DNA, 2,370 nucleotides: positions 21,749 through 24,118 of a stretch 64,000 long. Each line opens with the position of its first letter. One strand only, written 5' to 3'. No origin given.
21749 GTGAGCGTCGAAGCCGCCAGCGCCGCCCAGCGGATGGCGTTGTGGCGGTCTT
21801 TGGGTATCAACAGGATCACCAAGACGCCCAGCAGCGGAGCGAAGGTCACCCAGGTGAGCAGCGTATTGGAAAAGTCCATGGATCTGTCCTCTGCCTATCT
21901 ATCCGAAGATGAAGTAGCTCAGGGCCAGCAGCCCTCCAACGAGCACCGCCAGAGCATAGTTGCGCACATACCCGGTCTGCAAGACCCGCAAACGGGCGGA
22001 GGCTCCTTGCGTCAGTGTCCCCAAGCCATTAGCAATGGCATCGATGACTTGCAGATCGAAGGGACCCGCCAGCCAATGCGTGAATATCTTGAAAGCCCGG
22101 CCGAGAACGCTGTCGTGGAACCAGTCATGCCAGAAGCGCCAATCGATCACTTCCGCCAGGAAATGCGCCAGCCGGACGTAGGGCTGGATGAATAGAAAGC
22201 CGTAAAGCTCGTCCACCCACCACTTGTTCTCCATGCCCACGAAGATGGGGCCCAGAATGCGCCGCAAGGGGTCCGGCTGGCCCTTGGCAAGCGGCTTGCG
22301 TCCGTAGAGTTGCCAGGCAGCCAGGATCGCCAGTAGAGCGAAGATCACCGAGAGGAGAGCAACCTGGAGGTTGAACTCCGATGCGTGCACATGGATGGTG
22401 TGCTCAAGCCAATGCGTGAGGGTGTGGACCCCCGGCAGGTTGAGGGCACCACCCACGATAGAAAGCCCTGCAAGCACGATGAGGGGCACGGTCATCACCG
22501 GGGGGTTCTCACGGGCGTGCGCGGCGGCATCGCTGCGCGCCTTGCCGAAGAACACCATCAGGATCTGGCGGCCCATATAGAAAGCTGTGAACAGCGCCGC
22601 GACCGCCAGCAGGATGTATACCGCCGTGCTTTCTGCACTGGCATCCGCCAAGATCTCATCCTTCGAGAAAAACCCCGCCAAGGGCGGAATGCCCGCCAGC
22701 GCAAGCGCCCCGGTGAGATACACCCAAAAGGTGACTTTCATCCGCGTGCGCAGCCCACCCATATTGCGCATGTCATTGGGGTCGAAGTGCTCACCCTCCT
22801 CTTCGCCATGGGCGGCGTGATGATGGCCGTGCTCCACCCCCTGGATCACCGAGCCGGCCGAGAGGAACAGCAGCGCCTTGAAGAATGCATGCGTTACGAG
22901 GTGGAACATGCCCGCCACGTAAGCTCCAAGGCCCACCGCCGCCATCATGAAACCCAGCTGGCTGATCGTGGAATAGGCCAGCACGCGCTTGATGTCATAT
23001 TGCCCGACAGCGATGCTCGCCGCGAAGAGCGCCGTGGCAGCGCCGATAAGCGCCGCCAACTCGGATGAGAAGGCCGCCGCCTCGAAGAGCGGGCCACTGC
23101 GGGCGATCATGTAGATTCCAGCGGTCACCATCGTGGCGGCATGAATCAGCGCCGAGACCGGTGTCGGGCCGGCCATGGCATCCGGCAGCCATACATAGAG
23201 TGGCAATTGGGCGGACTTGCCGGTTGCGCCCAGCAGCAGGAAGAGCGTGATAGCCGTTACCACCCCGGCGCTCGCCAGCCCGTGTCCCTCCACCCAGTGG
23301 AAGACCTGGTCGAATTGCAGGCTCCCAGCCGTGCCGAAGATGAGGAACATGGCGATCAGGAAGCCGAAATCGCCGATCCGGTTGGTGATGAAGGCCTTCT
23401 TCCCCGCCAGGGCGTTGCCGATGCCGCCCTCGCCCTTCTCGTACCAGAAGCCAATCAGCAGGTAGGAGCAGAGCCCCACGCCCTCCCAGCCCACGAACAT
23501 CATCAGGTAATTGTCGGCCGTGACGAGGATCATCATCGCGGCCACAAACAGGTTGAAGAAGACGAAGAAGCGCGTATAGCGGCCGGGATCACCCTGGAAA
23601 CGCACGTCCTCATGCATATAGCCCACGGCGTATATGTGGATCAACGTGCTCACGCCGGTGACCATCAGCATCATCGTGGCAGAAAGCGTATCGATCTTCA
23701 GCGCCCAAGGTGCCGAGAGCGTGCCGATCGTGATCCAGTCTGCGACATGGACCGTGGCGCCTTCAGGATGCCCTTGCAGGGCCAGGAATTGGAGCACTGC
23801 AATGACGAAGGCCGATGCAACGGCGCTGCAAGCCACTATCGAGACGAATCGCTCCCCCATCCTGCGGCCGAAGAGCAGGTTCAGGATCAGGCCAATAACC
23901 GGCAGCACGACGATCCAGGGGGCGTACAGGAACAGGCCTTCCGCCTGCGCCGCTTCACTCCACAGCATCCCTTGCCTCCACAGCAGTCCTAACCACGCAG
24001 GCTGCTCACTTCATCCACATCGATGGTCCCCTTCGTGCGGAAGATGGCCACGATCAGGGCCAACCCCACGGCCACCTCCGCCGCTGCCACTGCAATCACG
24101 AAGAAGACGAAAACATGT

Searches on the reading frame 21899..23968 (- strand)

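Call 43: search_protein_families(library=pfam, proteins=[window:21899-23968:-], max_evalue=0.000001)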
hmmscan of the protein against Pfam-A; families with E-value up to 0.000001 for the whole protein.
window:21899-23968:- (689 aa): 2 families
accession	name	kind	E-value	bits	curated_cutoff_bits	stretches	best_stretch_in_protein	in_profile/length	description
PF00361.26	Proton_antipo_M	-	1.2e-76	258.2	21.5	1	151-461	1-294/294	NADH:quinone oxidoreductase/Mrp antiporter, TM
PF00662.26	Proton_antipo_N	-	1.5e-20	73.3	24.5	1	78-124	1-47/51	NADH-Ubiquinone oxidoreductase (complex I), chain 5 N-terminus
